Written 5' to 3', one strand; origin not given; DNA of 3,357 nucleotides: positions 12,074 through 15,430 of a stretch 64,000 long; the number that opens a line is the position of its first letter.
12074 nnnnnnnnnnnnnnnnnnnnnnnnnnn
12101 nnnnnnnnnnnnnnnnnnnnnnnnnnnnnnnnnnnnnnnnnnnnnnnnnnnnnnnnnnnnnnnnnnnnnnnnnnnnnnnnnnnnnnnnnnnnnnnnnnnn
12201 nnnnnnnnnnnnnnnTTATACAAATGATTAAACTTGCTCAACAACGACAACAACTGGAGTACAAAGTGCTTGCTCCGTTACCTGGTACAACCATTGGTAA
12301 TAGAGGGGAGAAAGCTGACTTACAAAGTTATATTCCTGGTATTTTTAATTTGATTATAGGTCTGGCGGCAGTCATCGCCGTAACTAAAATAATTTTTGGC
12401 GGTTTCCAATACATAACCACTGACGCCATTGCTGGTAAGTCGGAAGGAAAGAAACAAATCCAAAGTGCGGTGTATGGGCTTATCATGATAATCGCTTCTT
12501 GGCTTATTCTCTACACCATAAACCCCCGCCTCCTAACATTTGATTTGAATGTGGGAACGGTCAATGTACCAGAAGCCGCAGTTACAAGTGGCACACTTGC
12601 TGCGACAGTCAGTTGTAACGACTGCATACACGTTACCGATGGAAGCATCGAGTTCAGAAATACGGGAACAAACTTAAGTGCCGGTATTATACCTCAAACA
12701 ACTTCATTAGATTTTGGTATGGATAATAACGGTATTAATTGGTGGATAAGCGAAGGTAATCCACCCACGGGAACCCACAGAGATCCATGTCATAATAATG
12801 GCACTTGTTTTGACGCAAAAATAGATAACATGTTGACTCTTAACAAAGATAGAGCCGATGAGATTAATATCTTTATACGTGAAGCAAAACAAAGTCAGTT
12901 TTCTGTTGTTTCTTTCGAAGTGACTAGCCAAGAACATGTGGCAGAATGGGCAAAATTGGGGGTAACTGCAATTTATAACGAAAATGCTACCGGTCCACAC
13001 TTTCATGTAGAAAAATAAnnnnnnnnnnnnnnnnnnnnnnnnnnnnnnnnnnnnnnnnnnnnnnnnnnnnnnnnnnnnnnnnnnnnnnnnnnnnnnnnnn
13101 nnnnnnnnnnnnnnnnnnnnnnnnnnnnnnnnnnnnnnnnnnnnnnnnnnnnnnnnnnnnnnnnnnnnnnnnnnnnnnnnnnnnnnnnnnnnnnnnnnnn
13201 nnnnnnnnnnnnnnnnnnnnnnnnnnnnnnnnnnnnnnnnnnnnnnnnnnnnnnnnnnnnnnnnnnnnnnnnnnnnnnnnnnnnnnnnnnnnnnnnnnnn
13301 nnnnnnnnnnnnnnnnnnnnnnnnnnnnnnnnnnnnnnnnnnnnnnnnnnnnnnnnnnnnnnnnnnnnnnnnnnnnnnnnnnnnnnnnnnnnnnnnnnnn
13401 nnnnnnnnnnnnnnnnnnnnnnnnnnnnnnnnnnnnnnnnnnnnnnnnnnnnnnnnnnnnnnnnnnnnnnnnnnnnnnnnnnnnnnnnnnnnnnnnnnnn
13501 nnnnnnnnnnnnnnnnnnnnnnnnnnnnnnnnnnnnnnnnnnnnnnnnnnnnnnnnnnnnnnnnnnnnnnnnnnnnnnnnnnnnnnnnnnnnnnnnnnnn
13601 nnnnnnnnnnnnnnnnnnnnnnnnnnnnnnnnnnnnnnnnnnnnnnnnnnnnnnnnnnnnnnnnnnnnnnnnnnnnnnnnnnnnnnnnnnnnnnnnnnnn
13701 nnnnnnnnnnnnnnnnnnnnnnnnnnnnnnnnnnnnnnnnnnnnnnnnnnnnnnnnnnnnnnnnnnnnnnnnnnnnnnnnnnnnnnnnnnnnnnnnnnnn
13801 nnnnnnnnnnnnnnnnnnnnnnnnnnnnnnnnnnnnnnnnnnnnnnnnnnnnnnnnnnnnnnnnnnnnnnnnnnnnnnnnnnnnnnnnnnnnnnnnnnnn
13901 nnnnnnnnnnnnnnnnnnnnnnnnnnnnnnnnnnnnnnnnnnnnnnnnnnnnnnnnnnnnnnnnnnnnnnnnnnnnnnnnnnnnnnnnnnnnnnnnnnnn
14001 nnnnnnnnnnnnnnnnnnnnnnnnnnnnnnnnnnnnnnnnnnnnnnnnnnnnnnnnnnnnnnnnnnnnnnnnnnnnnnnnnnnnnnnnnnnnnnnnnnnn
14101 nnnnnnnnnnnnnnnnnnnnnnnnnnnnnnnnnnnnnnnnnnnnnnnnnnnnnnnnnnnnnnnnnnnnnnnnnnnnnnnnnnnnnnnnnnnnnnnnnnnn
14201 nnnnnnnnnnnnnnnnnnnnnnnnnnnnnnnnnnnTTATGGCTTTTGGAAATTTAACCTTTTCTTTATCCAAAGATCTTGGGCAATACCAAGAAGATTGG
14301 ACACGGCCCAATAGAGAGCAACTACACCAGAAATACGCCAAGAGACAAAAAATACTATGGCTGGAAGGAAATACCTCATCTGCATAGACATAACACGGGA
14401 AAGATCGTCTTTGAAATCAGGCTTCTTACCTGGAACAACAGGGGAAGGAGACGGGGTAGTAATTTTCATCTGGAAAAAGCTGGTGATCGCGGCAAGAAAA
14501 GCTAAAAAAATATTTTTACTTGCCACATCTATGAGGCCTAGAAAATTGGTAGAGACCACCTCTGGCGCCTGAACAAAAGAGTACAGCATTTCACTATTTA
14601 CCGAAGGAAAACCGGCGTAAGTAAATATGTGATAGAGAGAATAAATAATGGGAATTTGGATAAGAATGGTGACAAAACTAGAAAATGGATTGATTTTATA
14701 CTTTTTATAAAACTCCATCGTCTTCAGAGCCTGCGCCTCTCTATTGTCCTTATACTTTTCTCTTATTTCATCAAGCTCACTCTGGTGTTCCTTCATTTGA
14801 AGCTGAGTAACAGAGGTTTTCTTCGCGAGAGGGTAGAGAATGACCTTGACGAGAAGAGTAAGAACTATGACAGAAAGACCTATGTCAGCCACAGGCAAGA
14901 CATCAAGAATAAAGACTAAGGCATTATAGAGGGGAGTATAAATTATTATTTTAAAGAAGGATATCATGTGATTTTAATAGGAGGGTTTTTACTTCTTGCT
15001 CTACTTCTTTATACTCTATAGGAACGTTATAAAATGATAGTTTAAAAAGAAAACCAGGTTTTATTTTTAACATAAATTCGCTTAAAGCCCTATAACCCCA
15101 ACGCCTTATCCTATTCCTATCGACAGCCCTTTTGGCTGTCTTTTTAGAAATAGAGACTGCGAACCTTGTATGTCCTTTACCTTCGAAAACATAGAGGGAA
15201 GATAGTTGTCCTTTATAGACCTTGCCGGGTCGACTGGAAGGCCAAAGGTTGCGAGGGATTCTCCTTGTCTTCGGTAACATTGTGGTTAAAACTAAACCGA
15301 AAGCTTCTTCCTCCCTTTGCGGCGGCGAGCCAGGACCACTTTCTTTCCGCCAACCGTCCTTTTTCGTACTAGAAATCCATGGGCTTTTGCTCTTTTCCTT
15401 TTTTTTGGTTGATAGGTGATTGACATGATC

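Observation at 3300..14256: Type IV secretion/conjugation-like gene cluster (VirB4, VirB6/TrbL-like, PrgI/VirB3-like, pilin-like) without relaxase or coupling protein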

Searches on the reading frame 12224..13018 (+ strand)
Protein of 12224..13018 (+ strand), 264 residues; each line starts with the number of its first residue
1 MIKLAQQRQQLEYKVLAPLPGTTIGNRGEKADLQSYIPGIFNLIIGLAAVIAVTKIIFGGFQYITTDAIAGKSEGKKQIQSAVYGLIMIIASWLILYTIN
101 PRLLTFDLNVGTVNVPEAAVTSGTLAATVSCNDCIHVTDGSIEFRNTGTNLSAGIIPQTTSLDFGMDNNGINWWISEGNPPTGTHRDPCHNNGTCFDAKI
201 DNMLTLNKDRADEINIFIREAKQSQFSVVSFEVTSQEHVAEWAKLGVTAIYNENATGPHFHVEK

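Call 4: search_protein_families(library=pfam, proteins=[window:12224-13018:+], max_evalue=0.1)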
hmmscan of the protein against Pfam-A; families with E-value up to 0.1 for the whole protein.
window:12224-13018:+ (264 aa): 2 families
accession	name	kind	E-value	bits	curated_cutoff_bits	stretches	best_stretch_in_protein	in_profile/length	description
PF18895.5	T4SS_pilin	-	2.2e-07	31.3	26.6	1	38-98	10-70/71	Type IV secretion system pilin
PF00008.33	EGF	-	0.084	13.6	21.5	1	187-198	4-15/32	EGF-like domain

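Call 6: search_protein_families(library=ncbifam, proteins=[window:12224-13018:+], max_evalue=0.1)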
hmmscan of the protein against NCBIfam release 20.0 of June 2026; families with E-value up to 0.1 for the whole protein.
window:12224-13018:+ (264 aa): 1 family
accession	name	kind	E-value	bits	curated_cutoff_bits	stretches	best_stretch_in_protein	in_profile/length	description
NF045849.1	ICE_MMCAP2_0565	equivalog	1.4e-05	24.7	40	1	32-97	8-74/80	Mbov_0395 family pilin-like conjugal transfer protein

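Call 27: search_solved_structures(query=window:12224-13018:+, max_evalue=10, show_alignments=2)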
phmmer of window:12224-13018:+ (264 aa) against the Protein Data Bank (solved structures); distinct sequences matched with E-value up to 10: 1.
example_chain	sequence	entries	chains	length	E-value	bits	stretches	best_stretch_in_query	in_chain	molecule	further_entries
2r3z_A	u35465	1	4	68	1.2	11.8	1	125-149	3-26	Small-inducible cytokine B10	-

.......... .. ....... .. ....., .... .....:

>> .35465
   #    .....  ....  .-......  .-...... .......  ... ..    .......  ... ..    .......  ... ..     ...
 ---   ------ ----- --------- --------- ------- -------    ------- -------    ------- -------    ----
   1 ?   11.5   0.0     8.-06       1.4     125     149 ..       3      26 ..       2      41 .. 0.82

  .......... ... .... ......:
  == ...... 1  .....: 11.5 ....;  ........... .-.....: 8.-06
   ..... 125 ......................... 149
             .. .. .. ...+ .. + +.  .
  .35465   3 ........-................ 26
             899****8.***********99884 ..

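Call 29: find_homologous_proteins(query=window:12224-13018:+, max_evalue=0.001)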
Query window:12224-13018:+ (264 aa): 147 proteins with E <= 0.001 among 1017 candidates; the best 120 are listed.
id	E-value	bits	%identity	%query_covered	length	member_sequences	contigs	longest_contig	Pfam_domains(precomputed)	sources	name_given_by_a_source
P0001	5.9e-165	565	100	95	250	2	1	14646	PF18895.6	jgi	-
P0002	5.5e-89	316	59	96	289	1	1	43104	PF18895.6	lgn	-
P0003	8.2e-65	237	50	97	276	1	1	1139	PF18895.6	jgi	jgi:hypothetical protein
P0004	7.0e-55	204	46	100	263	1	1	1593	PF18895.6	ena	-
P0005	2.2e-52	196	40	99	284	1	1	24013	PF18895.6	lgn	-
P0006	3.3e-46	176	41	98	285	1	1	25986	-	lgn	-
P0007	2.5e-44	170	37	98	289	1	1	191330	-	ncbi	-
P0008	1.1e-43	168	37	98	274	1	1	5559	PF18895.6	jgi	jgi:hypothetical protein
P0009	2.7e-43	166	42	81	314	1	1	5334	PF18895.6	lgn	-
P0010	3.1e-43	166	34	98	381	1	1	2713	PF18895.6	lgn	-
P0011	9.1e-41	158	44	72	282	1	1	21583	PF18895.6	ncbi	-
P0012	1.0e-39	155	66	43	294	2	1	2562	PF18895.6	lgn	-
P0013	1.1e-39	154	35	99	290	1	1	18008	PF18895.6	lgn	-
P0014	1.7e-39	154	38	96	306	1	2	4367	PF18895.6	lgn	-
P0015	3.4e-39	153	39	97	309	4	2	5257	PF18895.6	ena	-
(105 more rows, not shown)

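Call 34: predict_structure(alignment_id=A1)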
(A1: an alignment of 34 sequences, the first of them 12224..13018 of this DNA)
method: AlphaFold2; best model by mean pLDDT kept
length: 264 residues; sequences in the alignment: 34
mean_pLDDT: 84.1   pTM: 0.55
mean pLDDT of the five models: 84.1, 83.7, 82.2, 82.0, 79.9
residues with pLDDT >= 90: 139; 70-90: 81; 50-70: 17; < 50: 27
segments of 3 or more residues with pLDDT < 50: 1-8, 110-127
pLDDT, mean of each block of 10 residues (from residue 1): 41 73 75 78 87 91 86 90 91 84 60 46 49 83 89 95 96 96 89 96 97 98 98 98 98 96 97
secondary structure, 60 per line:
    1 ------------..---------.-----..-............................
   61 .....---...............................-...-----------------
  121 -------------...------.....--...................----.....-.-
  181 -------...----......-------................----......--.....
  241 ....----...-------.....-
elements in order: H33-65 H69-99 E134-136 E143-147 E150-152 H153-168 E173-177 E195-200 H208-223 E228-233 H236-244 E249-251 E259-263

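Call 38: fold_search(model_id=the predicted structure, library=pdb)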
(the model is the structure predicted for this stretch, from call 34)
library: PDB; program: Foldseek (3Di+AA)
matches with E <= 10: 366; with E <= 0.001: 0
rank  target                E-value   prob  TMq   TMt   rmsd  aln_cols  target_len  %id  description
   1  2ibg_F                1.2e-03  1.00  0.32  0.60   3.2       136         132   12  Crystal Structure of Hedgehog Bound to the FNIII Domains of Ihog (released 2006-10-24)
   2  2wg3_A                1.6e-03  1.00  0.34  0.55   3.6       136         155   15  Crystal structure of the complex between human hedgehog-interacting protein HIP and desert hedgehog without calcium (released 2009-06-30)
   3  2wg4_A                1.7e-03  1.00  0.34  0.59   3.3       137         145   12  Crystal structure of the complex between human hedgehog-interacting protein HIP and sonic hedgehog without calcium (released 2009-06-30)
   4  2ibg_E                2.0e-03  1.00  0.33  0.57   3.4       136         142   12  Crystal Structure of Hedgehog Bound to the FNIII Domains of Ihog (released 2006-10-24)
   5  7rhq_C                1.4e-01  0.99  0.35  0.52   5.0       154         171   14  Cryo-EM structure of Xenopus Patched-1 in complex with GAS1 and Sonic Hedgehog (released 2022-03-02)
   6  6l7p_G                7.7e-01  0.93  0.19  0.26  13.3        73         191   10  cryo-EM structure of cyanobacteria NDH-1LdelV complex (released 2020-02-19)
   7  4gyc_B                8.7e-01  0.80  0.17  0.58   3.3        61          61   21  Structure of the SRII(D75N mutant)/HtrII Complex in I212121 space group ("U" shape) (released 2013-05-08)
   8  5jjn_B                9.2e-01  0.77  0.17  0.58   3.4        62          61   21  Structure of the SRII/HtrII(G83F) Complex in P212121 space group ("V" shape) (released 2017-02-15)
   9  6czq_B                1.0e+00  0.84  0.20  0.49   3.5        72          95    8  A V-to-F substitution in SK2 channels causes Ca2+ hypersensitivity and improves locomotion in a C. elegans ALS model (released 2018-08-01)
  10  4afl_F                1.2e+00  0.91  0.22  0.56   2.5        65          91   14  The crystal structure of the ING4 dimerization domain reveals the functional organization of the ING family of chromat (released 2012-02-22)
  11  6lqg_D                1.2e+00  0.23  0.17  0.35   8.5        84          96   20  Human gamma-secretase in complex with small molecule Avagacestat (released 2021-01-27)
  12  6nbq_E                1.5e+00  0.93  0.20  0.49   6.2        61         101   13  T.elongatus NDH (data-set 1) (released 2019-02-27)
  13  5jje_B                1.5e+00  0.66  0.17  0.57   3.3        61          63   21  Structure of the SRII/HtrII Complex in I212121 space group ("U" shape) (released 2017-02-15)
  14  6l7o_G                1.6e+00  0.85  0.19  0.26  11.8        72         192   11  cryo-EM structure of cyanobacteria Fd-NDH-1L complex (released 2020-02-19)
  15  4afl_D                1.6e+00  0.82  0.22  0.54   2.6        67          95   13  The crystal structure of the ING4 dimerization domain reveals the functional organization of the ING family of chromat (released 2012-02-22)
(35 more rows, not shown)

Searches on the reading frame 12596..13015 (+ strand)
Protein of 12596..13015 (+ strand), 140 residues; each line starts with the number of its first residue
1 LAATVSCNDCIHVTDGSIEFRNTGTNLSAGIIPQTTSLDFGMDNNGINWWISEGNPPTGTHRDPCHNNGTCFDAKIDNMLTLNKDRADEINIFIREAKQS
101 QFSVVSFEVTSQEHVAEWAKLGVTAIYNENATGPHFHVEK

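Call 95: search_protein_representatives(protein=window:12596-13015:+)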
Query: 140 residues. Proteins with E-value up to 0.001 (for the whole library): 177; up to 1e-10: 18; up to 1e-30: 1. The best 150 are listed.
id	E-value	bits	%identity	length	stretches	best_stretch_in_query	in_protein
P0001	1.2e-91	320.4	100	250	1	1-140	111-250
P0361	7.0e-23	97.5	38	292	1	3-139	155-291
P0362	7.2e-18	81.3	39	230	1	4-140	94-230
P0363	1.1e-15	74.2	42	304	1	6-138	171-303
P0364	2.9e-15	72.8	42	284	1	4-83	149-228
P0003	4.1e-14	69.1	38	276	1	6-139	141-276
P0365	4.4e-14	69.0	36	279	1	5-139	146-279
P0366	1.5e-12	64.0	41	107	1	36-138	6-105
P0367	3.5e-12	62.8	40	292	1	6-139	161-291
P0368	3.8e-12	62.7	32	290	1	6-137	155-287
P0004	4.2e-12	62.6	37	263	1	4-140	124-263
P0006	4.5e-12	62.5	42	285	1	38-139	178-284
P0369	1.9e-11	60.5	36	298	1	10-138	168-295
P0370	2.6e-11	60.0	38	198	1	5-138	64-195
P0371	3.0e-11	59.8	33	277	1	5-139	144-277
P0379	1.8e-09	54.0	31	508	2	18-138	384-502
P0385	6.2e-09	52.3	30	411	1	29-140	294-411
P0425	1.2e-06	45.0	33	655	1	47-139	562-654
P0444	6.1e-06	42.6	35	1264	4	10-70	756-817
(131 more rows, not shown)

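Call 96: search_protein_families(library=pfam, proteins=[P0361, P0363, P0365, P0367, P0368, P0369, P0379, P0385, P0425, P0444], max_evalue=0.01)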
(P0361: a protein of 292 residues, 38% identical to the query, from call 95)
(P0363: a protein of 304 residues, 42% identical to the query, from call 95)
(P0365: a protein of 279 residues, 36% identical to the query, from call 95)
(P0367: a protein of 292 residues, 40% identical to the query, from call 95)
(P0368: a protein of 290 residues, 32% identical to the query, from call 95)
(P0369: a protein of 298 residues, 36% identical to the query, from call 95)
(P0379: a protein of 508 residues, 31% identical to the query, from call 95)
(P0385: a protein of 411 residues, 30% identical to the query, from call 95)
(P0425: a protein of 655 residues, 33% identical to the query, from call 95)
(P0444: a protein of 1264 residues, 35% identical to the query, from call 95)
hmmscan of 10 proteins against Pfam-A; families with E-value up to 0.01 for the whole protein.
P0361 (292 aa): 1 family
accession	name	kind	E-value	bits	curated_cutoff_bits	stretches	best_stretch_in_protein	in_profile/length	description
PF18895.5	T4SS_pilin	-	6.3e-07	29.8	26.6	1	63-130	3-70/71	Type IV secretion system pilin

P0363 (304 aa): 1 family
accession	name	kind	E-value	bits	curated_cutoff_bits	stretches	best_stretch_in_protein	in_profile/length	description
PF18895.5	T4SS_pilin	-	1.7e-05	25.2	26.6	1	70-129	12-71/71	Type IV secretion system pilin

P0365 (279 aa): 1 family
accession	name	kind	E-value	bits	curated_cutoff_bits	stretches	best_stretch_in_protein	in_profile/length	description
PF18895.5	T4SS_pilin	-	0.00016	22.1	26.6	1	51-109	10-68/71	Type IV secretion system pilin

P0367 (292 aa): 1 family
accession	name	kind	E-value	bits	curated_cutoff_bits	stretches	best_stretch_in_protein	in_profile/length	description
PF18895.5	T4SS_pilin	-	0.0005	20.5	26.6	1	55-121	4-70/71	Type IV secretion system pilin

P0368 (290 aa): 1 family
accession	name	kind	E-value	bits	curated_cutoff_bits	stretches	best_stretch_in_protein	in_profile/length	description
PF18895.5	T4SS_pilin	-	5.1e-09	36.5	26.6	1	50-115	5-70/71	Type IV secretion system pilin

P0369 (298 aa): 1 family
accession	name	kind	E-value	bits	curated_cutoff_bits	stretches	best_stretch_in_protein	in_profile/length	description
PF18895.5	T4SS_pilin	-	4.5e-11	43.1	26.6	1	46-112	3-69/71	Type IV secretion system pilin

P0379 (508 aa): 2 families
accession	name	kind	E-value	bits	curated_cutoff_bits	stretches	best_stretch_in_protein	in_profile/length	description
PF18895.5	T4SS_pilin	-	0.00057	20.3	26.6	1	273-326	18-71/71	Type IV secretion system pilin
PF16656.11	Pur_ac_phosph_N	-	0.0011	20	30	1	156-207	26-83/93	Purple acid Phosphatase, N-terminal domain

P0385 (411 aa): 1 family
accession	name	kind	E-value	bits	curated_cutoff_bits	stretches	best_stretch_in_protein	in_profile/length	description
PF18895.5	T4SS_pilin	-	0.00011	22.7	26.6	1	158-223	7-71/71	Type IV secretion system pilin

P0425 (655 aa): 2 families
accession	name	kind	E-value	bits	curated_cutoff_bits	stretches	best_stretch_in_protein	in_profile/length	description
PF18895.5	T4SS_pilin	-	3.5e-06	27.4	26.6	1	401-469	3-70/71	Type IV secretion system pilin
PF02322.20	Cyt_bd_oxida_II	-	0.00053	19.9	35.6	1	369-463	114-203/302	Cytochrome bd terminal oxidase subunit II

P0444 (1264 aa): 7 families
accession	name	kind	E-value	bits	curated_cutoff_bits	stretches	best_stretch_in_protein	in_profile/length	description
PF01640.23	Peptidase_C10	-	9.6e-40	137.3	26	1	212-403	5-194/194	Peptidase C10 family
PF13620.12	CarboxypepD_reg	-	1.1e-10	42.1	32.3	1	433-491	2-60/82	Carboxypeptidase regulatory-like domain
PF13734.11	Inhibitor_I69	-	1.5e-10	41.9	25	1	43-127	1-85/98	Spi protease inhibitor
PF22902.2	NOMO1-like_9th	-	1.2e-07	31.9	27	1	430-496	2-66/75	BOS complex subunit NOMO1-like, beta sandwich domain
PF13715.12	CarbopepD_reg_2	-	8.1e-06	26.2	32.2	1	433-493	1-58/88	CarboxypepD_reg-like domain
PF02369.22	Big_1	-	0.0032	18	34.9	0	432-487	20-80/93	Bacterial Ig-like domain (group 1)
PF13529.12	Peptidase_C39_2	-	0.0036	18.3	24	0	340-383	81-133/143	Peptidase_C39 like family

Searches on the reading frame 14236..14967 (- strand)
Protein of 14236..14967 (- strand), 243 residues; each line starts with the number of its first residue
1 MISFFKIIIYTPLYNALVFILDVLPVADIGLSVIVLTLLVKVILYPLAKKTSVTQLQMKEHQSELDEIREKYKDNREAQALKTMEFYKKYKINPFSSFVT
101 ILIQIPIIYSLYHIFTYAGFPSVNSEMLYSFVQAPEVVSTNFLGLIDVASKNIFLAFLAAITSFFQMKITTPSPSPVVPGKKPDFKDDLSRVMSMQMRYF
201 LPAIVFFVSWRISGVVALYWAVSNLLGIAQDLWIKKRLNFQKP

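Call 4: search_protein_families(library=pfam, proteins=[window:14236-14967:-], max_evalue=0.1)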
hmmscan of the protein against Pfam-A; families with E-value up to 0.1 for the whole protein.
window:14236-14967:- (243 aa): 1 family
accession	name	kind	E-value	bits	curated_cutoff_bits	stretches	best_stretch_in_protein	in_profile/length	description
PF02096.25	60KD_IMP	-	3.2e-41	141.5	35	1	30-236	2-163/163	60Kd inner membrane protein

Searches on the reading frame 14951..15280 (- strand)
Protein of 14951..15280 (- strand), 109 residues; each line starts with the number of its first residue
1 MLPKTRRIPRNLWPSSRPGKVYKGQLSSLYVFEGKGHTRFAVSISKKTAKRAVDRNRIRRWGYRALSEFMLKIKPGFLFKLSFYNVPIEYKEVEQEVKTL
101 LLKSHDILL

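Call 4: search_protein_families(library=pfam, proteins=[window:14951-15280:-], max_evalue=0.1)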
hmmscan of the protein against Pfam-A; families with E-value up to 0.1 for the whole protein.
window:14951-15280:- (109 aa): 1 family
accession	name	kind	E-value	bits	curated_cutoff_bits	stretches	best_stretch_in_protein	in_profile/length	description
PF00825.24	Ribonuclease_P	-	1.9e-10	41.2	22.3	1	18-102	19-106/109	Ribonuclease P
